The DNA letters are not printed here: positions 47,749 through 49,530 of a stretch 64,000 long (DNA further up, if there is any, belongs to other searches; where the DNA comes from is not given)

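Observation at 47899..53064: Polyprenyl-phosphate-based surface glycan cluster: processive GT2 synthase, GT-C transferase, WecA/MraY-like GT4 and UbiA-like transferase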

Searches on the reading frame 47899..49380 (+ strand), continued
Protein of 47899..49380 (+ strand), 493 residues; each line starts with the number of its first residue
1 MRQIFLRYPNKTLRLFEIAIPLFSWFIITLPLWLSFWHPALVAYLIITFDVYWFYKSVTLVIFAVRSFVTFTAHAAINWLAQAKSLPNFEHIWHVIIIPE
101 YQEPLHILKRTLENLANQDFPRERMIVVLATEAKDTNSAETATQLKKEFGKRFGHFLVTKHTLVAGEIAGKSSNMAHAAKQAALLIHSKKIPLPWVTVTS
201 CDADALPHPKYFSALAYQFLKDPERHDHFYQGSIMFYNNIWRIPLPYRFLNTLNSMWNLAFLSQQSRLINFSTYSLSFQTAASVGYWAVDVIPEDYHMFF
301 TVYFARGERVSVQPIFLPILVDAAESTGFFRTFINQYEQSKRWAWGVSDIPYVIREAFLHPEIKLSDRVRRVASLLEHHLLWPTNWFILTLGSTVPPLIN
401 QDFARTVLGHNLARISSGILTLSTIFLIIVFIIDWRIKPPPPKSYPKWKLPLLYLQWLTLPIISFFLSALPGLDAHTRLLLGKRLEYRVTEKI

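Call 41: find_related_loci(query=A2, collection=genome_contigs, flank=8000)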
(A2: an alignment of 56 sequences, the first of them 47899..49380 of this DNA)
Query A2 (493 aa) in genome_contigs; peptide patterns used: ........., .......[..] (x = any residue, [..] = any of these).
359 stretches matched a pattern; 336 encode a relative of the query (tblastn E <= 1e-3); the best 80 are kept; 80 distinct loci.
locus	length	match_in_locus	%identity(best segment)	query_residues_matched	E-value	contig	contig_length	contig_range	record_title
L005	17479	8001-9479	96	1-493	0e+0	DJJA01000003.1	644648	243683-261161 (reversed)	MAG TPA_asm: Candidatus Gottesmanbacteria bacterium UBA6580 UBA6580_contig_80, whole genome shotgun sequence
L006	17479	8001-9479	87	1-493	0e+0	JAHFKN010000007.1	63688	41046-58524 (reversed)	MAG: Candidatus Gottesmanbacteria bacterium isolate nzgw410 NODE_336_length_63689_cov_19.781132, whole genome shotgun se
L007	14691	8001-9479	86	1-493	0e+0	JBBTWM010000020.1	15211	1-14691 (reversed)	MAG: Patescibacteria group bacterium isolate H41-bin127_1 H41_bin127_1_000000000020, whole genome shotgun sequence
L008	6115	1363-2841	83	1-493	0e+0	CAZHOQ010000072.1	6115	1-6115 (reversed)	MAG TPA_asm: uncultured Gammaproteobacteria bacterium isolate SRP093185_co1_203 genome assembly, contig: NODE_9769_lengt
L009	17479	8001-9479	86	1-493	0e+0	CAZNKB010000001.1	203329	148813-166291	MAG TPA_asm: uncultured Gammaproteobacteria bacterium isolate SRP173033_co3_60 genome assembly, contig: NODE_19_length_2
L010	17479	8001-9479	85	1-493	0e+0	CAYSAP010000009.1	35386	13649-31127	MAG TPA_asm: uncultured Gammaproteobacteria bacterium isolate SRP090828_co2_19 genome assembly, contig: NODE_416_length_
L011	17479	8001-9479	80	1-493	0e+0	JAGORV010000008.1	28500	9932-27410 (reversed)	Candidatus Woesebacteria bacterium isolate Gw_Eff_bin_29 Gw_Eff_3135_length_28500_cov_7.287104, whole genome shotgun seq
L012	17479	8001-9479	82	1-493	0e+0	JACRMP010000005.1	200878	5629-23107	MAG: Candidatus Gottesmanbacteria bacterium isolate NC_groundwater_1910_Pr3_S2p5_48_11 SR2-18-S2p5_coassembly_scaffold_1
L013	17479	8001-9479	81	1-493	0e+0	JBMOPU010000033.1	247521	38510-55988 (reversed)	MAG: Patescibacteria group bacterium isolate Betzabe_MAG136 MAG136_36, whole genome shotgun sequence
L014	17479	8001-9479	80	1-493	0e+0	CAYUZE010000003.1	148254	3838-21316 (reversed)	MAG TPA_asm: uncultured Gammaproteobacteria bacterium isolate binchicken_co130_63 genome assembly, contig: NODE_212_leng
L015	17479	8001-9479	76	1-493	0e+0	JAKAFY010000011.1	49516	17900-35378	MAG: bacterium isolate WY2.bin139 NODE_866_length_49516_cov_2.060742, whole genome shotgun sequence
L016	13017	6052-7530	73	1-493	0e+0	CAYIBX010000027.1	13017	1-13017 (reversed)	MAG TPA_asm: uncultured Gammaproteobacteria bacterium isolate ERP119705_co18_370 genome assembly, contig: NODE_5953_leng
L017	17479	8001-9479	72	1-493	0e+0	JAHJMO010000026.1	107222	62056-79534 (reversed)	MAG: Patescibacteria group bacterium isolate Old_saline.mb.45 Old_saline.mb.45_k141_751939, whole genome shotgun sequenc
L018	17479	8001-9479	71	1-493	0e+0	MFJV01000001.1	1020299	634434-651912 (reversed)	MAG: Candidatus Gottesmanbacteria bacterium RIFCSPLOWO2_01_FULL_43_11b rifcsplowo2_01_scaffold_30, whole genome shotgun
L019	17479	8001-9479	73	1-493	0e+0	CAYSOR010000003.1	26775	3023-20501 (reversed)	MAG TPA_asm: uncultured Gammaproteobacteria bacterium isolate binchicken_co266_188 genome assembly, contig: NODE_3007_le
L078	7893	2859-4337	55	1-493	0e+0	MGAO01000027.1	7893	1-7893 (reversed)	MAG: Candidatus Roizmanbacteria bacterium RIFCSPLOWO2_01_FULL_40_14 rifcsplowo2_01_scaffold_29161, whole genome shotgun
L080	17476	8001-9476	55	2-493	0e+0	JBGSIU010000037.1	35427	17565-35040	MAG: Patescibacteria group bacterium isolate JTS-AC14 k141_3209496, whole genome shotgun sequence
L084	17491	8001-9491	53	1-493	4e-172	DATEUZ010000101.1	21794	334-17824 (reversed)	MAG TPA_asm: Patescibacteria group bacterium isolate SMAG_U8354 k141_2561336, whole genome shotgun sequence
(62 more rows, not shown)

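Call 50: search_solved_structures(query=A2, max_evalue=1, show_alignments=3)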
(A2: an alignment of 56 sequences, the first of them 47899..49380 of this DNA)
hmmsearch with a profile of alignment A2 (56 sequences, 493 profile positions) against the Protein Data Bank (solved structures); distinct sequences matched with E-value up to 1: 7.
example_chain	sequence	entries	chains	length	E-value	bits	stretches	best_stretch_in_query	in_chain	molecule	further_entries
6yv7_B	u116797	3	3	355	0.091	14.5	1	95-133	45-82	Glycosyl transferase, family 2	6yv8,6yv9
6yv7_A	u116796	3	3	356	0.091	14.5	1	95-133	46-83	Glycosyl transferase, family 2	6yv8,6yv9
5myj_AC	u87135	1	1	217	0.19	13.5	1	148-207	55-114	30S ribosomal protein S3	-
6l8e_A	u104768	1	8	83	0.57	11.9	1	174-232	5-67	YefM Antitoxin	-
7bwf_D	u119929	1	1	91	0.69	11.6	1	174-232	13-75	Antitoxin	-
6l8f_B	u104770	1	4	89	0.7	11.6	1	174-232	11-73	Antitoxin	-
7bwf_B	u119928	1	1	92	0.71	11.6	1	174-232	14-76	Antitoxin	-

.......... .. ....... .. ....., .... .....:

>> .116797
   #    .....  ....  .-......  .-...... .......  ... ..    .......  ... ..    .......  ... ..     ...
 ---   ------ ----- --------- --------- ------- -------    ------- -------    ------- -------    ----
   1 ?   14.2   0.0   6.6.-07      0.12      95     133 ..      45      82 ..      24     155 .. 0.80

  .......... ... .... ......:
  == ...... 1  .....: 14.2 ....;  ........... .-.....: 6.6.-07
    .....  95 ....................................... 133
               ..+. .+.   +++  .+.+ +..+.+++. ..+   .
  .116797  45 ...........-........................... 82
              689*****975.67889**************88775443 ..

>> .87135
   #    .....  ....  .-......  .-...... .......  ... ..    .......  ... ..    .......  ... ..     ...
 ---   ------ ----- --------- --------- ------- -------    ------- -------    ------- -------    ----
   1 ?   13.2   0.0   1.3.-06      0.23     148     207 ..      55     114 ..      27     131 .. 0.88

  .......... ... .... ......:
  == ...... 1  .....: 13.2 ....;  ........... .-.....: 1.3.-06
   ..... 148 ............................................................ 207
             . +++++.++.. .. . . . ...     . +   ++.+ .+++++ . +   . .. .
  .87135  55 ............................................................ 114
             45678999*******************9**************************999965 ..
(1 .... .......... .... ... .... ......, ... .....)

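Call 71: find_homologous_proteins(query=L084:7983-9494:+)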
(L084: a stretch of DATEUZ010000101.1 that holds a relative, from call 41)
Query L084:7983-9494:+ (503 aa): 4693 proteins with E <= 0.001 among 8000 candidates; the best 120 are listed.
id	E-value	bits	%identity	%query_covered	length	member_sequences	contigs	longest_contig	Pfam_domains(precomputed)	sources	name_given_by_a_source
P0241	0.0e+0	1165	100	100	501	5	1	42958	PF13632.13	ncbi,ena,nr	ncbi:MAG TPA: glycosyltransferase family 2 protein [Patescibacteria group bacterium]|nr:glycosyltran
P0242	1.1e-251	855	71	99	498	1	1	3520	PF13632.13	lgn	-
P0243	4.1e-229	780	67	97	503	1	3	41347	-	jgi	jgi:cellulose synthase/poly-beta-1,6-N-acetylglucosamine synthase-like glycosyltransferase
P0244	2.7e-213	728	62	97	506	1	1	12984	PF13632.13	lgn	-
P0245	2.8e-208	711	59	99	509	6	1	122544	PF13632.13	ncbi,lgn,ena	-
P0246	1.5e-206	706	59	99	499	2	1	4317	PF13632.13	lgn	-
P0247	4.5e-193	661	59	99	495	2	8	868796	PF13632.13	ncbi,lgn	-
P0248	1.5e-191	656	58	99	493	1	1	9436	PF13632.13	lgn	-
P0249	2.2e-191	656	58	99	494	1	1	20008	PF13632.13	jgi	-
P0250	3.3e-191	655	58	99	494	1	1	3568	PF13632.13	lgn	-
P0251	4.1e-191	655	59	99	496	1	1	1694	PF13632.13,PF13641.13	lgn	-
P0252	4.4e-191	655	58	99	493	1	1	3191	PF13632.13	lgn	-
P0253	4.6e-191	655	58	99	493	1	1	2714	PF13632.13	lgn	-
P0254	4.0e-190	651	58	99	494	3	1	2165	PF13632.13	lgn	-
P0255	4.0e-190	651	57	99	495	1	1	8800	PF13632.13,PF13641.13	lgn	-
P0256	2.1e-189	649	59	99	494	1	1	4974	PF13632.13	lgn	-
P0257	5.1e-189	648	56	99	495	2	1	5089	PF13632.13,PF13641.13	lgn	-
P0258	1.1e-188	647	58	99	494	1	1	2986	PF13632.13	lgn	-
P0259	1.5e-188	646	57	99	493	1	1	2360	PF13632.13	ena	-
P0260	2.6e-188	645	60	99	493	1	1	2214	PF13632.13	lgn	-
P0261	7.1e-188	644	58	99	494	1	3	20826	PF13632.13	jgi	jgi:cellulose synthase/poly-beta-1,6-N-acetylglucosamine synthase-like glycosyltransferase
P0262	1.3e-187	643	58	99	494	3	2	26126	PF13632.13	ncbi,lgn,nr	ncbi:MAG: glycosyltransferase family 2 protein [Patescibacteria group bacterium]|nr:glycosyltransfer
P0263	4.0e-187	642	56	99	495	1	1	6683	PF13632.13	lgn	-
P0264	4.3e-187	641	57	99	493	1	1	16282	PF13632.13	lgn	-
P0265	4.3e-187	641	57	99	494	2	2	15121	PF13632.13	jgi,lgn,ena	-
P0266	6.1e-187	641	58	99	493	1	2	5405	PF13632.13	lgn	-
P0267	1.1e-186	640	56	99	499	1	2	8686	PF13641.13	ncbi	-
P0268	1.9e-186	639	57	99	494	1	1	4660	PF13632.13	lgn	-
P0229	2.2e-186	639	57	99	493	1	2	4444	PF13632.13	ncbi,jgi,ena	-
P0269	3.1e-186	639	58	99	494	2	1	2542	PF13632.13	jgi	jgi:cellulose synthase/poly-beta-1,6-N-acetylglucosamine synthase-like glycosyltransferase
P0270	5.3e-186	638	57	97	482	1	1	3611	PF13632.13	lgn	-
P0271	7.4e-186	637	58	99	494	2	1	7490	PF13632.13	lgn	-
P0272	1.2e-185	637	57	99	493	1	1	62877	PF13632.13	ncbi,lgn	-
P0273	1.9e-185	636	56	99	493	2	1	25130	PF13632.13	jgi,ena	-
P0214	2.1e-185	636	56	99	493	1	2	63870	PF13632.13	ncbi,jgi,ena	-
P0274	2.4e-185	636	54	99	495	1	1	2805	PF13632.13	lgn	-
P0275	2.6e-185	636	57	99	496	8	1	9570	PF13632.13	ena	-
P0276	3.2e-185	635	57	99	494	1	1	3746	PF13632.13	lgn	-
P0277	5.6e-185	634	57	99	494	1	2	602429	PF13632.13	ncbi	-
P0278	2.8e-184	632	57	99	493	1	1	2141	PF13632.13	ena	-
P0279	2.8e-184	632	57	99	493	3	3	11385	PF13632.13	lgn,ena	-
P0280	3.5e-184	632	56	99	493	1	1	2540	PF13632.13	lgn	-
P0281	3.7e-184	632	57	99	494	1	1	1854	PF13632.13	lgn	-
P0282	8.7e-184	630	54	99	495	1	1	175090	PF13632.13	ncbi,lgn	-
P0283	1.0e-183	630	57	99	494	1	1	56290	PF13632.13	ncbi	ncbi:MAG: glycosyltransferase family 2 protein [Candidatus Gottesmanbacteria bacterium]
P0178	1.3e-183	630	56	99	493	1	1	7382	PF13632.13,PF13641.13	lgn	-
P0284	1.3e-183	630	57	99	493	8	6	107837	PF13632.13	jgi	-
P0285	1.6e-183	630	57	99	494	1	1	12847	PF13632.13,PF13641.13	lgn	-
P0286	2.2e-183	629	57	99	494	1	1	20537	PF13632.13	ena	-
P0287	4.6e-183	628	56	99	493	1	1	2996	PF13632.13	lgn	-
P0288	4.6e-183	628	55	99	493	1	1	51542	PF13632.13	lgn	-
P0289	5.8e-183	628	57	97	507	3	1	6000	PF13632.13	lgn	-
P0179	5.9e-183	628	56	99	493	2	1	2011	PF13632.13,PF13641.13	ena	-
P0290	1.5e-182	626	54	99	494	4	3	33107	PF13632.13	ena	-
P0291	1.7e-182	626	56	99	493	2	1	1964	PF13632.13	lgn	-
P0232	2.2e-182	626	56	99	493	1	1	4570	PF13632.13,PF13641.13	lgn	-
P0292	2.8e-182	626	55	99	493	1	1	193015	PF13632.13,PF13641.13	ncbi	-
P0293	3.0e-182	625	56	99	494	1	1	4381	PF13632.13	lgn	-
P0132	4.2e-182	625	55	99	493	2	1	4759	PF13632.13,PF13641.13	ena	-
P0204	4.4e-182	625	54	99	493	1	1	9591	PF13632.13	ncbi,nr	ncbi:MAG: glycosyltransferase family 2 protein [bacterium]|nr:glycosyltransferase family 2 protein [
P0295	6.9e-182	624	56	99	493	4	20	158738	PF13632.13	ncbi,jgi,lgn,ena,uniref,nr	ncbi:MAG: hypothetical protein UV61_C0006G0163 [Candidatus Gottesmanbacteria bacterium GW2011_GWB1_4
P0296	7.1e-182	624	54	99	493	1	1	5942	PF13632.13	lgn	-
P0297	8.5e-182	624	56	100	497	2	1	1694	PF13632.13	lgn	-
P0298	1.1e-181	624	56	99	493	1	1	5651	PF13632.13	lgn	-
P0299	1.7e-181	623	54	99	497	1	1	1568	PF13632.13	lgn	-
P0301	2.9e-181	622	56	99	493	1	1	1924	PF13632.13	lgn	-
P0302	3.3e-181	622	56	99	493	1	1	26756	PF13632.13,PF13641.13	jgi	jgi:cellulose synthase/poly-beta-1,6-N-acetylglucosamine synthase-like glycosyltransferase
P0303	3.4e-181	622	56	99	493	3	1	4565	PF13632.13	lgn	-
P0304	4.0e-181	622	56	99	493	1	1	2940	PF13632.13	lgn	-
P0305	4.9e-181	621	58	99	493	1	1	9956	PF13632.13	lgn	-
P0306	5.7e-181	621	56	97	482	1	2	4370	PF13632.13,PF13641.13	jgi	-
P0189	6.0e-181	621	57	99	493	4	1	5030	PF13632.13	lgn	-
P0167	6.3e-181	621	56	99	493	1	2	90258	PF13632.13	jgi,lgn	-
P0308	1.1e-180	620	55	99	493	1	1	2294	PF13632.13,PF13641.13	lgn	-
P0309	1.1e-180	620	55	99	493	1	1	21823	PF13632.13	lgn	-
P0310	1.2e-180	620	56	99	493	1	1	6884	PF13632.13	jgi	-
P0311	1.3e-180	620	55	99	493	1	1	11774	PF13632.13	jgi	jgi:cellulose synthase/poly-beta-1,6-N-acetylglucosamine synthase-like glycosyltransferase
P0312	1.3e-180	620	56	99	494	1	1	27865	PF13632.13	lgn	-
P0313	1.4e-180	620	55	99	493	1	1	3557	PF13632.13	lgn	-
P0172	1.6e-180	620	55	100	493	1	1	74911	PF13632.13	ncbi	ncbi:glycosyltransferase [Patescibacteria group bacterium]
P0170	1.6e-180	620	57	99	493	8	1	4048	PF13632.13,PF13641.13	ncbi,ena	ncbi:MAG: glycosyltransferase family 2 protein [Patescibacteria group bacterium]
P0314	1.7e-180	620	56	99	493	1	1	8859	PF13632.13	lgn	-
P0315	2.1e-180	619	55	99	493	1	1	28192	PF13641.13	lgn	-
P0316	2.3e-180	619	55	99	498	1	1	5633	PF13632.13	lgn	-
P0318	2.6e-180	619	56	99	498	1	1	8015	PF13632.13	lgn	-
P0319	3.5e-180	619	56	99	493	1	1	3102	PF13632.13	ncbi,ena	-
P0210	4.4e-180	618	55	99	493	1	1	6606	PF13632.13,PF13641.13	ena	-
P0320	4.6e-180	618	55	99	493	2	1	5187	PF13632.13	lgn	-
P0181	4.9e-180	618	56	99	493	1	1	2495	PF13632.13,PF13641.13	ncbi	-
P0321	5.8e-180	618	55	99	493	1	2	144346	PF13632.13,PF13641.13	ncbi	-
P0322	5.9e-180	618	55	99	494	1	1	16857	PF13632.13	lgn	-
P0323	5.9e-180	618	56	99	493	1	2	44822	PF13632.13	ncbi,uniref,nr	ncbi:hypothetical protein A2Z00_01115 [Candidatus Gottesmanbacteria bacterium RBG_13_45_10]|uniref:G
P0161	7.7e-180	617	56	99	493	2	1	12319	PF13632.13,PF13641.13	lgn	-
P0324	1.0e-179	617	57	99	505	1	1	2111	PF13632.13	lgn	-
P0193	1.0e-179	617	56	99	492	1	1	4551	PF13632.13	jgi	-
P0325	1.1e-179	617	54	99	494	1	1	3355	PF13632.13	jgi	-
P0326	1.3e-179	617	57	99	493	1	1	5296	PF13632.13,PF13641.13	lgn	-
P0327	1.3e-179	617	55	99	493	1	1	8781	PF13632.13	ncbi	-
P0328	1.5e-179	617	55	99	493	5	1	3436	PF13632.13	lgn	-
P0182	1.5e-179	617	56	99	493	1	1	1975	PF13632.13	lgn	-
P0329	1.6e-179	616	54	99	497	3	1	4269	PF13632.13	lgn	-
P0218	1.7e-179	616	56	99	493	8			PF13632.13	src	-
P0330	2.2e-179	616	55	99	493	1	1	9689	PF13632.13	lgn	-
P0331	2.4e-179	616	55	99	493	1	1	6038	PF13632.13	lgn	-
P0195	2.6e-179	616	57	99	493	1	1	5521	PF13632.13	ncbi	ncbi:MAG: glycosyltransferase [Patescibacteria group bacterium]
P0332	2.6e-179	616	55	99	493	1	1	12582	PF13632.13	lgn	-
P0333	3.0e-179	616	55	99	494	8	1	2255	PF13632.13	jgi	jgi:cellulose synthase/poly-beta-1,6-N-acetylglucosamine synthase-like glycosyltransferase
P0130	4.1e-179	615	55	99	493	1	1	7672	PF13632.13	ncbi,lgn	-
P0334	4.1e-179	615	55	99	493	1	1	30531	PF13632.13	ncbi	-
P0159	4.2e-179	615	54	99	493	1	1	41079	PF13632.13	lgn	-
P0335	4.4e-179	615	54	99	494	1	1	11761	PF13632.13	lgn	-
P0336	5.3e-179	615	55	99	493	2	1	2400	PF13632.13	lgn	-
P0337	6.0e-179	615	55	99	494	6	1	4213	PF13632.13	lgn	-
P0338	6.2e-179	614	55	99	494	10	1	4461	PF13632.13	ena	-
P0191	6.4e-179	614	54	99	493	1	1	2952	PF13632.13,PF13641.13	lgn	-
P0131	6.7e-179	614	55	99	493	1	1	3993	PF13632.13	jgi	jgi:cellulose synthase/poly-beta-1,6-N-acetylglucosamine synthase-like glycosyltransferase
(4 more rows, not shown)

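Call 72: search_protein_representatives(alignment_id=A2)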
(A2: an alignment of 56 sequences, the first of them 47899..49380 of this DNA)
Query: 56 sequences, 493 profile positions. Proteins with E-value up to 0.001 (for the whole library): 2498; up to 1e-10: 1604; up to 1e-30: 656. The best 150 are listed.
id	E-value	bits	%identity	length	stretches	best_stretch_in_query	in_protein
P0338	3.3e-231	784.5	-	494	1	2-493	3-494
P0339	1.8e-175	600.7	-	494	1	1-493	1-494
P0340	2.9e-171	586.9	-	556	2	67-493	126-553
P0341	6.1e-163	559.4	-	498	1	13-493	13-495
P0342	7.0e-147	506.4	-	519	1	7-493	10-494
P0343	1.8e-144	498.5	-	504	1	5-493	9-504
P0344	8.6e-144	496.2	-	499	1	1-492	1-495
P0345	3.1e-143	494.4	-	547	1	8-493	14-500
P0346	4.2e-140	484.1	-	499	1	3-493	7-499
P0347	8.2e-140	483.1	-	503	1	1-493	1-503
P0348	4.2e-138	477.5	-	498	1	2-493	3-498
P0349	1.0e-137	476.2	-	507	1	9-492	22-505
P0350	1.1e-137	476.0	-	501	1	2-493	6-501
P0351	1.0e-135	469.6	-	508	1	13-493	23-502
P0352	7.3e-135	466.8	-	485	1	22-493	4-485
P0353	2.0e-134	465.4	-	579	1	12-492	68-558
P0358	1.2e-118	413.3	-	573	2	83-492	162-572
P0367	3.7e-111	388.6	-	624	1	9-492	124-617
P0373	9.7e-106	370.7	-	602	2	80-492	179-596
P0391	1.2e-93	330.8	-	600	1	11-492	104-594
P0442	2.1e-80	287.2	-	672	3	13-193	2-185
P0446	5.0e-80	285.9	-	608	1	20-491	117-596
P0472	8.8e-76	271.9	-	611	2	86-493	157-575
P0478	3.7e-73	263.3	-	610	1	50-490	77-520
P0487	4.7e-70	253.0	-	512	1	14-488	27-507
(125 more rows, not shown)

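Call 73: find_encoding_contigs(protein=P0245, flank=8000, max_places=1)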
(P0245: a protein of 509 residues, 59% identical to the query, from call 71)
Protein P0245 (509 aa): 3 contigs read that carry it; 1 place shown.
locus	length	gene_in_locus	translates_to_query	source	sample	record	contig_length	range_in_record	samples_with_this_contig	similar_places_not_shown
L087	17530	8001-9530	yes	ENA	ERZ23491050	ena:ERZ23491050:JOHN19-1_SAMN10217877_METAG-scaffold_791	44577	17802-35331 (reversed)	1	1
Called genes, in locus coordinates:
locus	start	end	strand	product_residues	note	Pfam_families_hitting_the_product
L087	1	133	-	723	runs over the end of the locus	PF16927:HisKA_7TM, PF13581:HATPase_c_2 (faint), PF00512:HisKA, PF02518:HATPase_c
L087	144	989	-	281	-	-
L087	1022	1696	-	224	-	PF04203:Sortase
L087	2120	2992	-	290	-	PF02899:Phage_int_SAM_1, PF13495:Phage_int_SAM_4, PF00589:Phage_integrase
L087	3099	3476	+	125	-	PF04977:DivIC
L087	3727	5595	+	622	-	PF06480:FtsH_ext (weak), PF00004:AAA, PF07728:AAA_5 (weak), PF17862:AAA_lid_3, PF01434:Peptidase_M41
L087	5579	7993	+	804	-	PF02739:5_3_exonuc_N, PF01367:5_3_exonuc, PF00476:DNA_pol_A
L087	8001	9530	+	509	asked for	PF13632:Glyco_trans_2_3 (weak)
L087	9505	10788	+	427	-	PF13439:Glyco_transf_4, PF13579:Glyco_trans_4_4, PF20706:GT4-conflict, PF00534:Glycos_transf_1, PF13692:Glyco_trans_1_4, PF13524:Glyco_trans_1_2 (weak)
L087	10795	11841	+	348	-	PF02661:Fic, PF08220:HTH_DeoR (weak)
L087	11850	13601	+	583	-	PF04675:DNA_ligase_A_N, PF01068:DNA_ligase_A_M, PF04679:DNA_ligase_A_C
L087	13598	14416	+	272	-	-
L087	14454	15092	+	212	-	PF07690:MFS_1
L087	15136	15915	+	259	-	PF03372:Exo_endo_phos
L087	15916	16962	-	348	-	-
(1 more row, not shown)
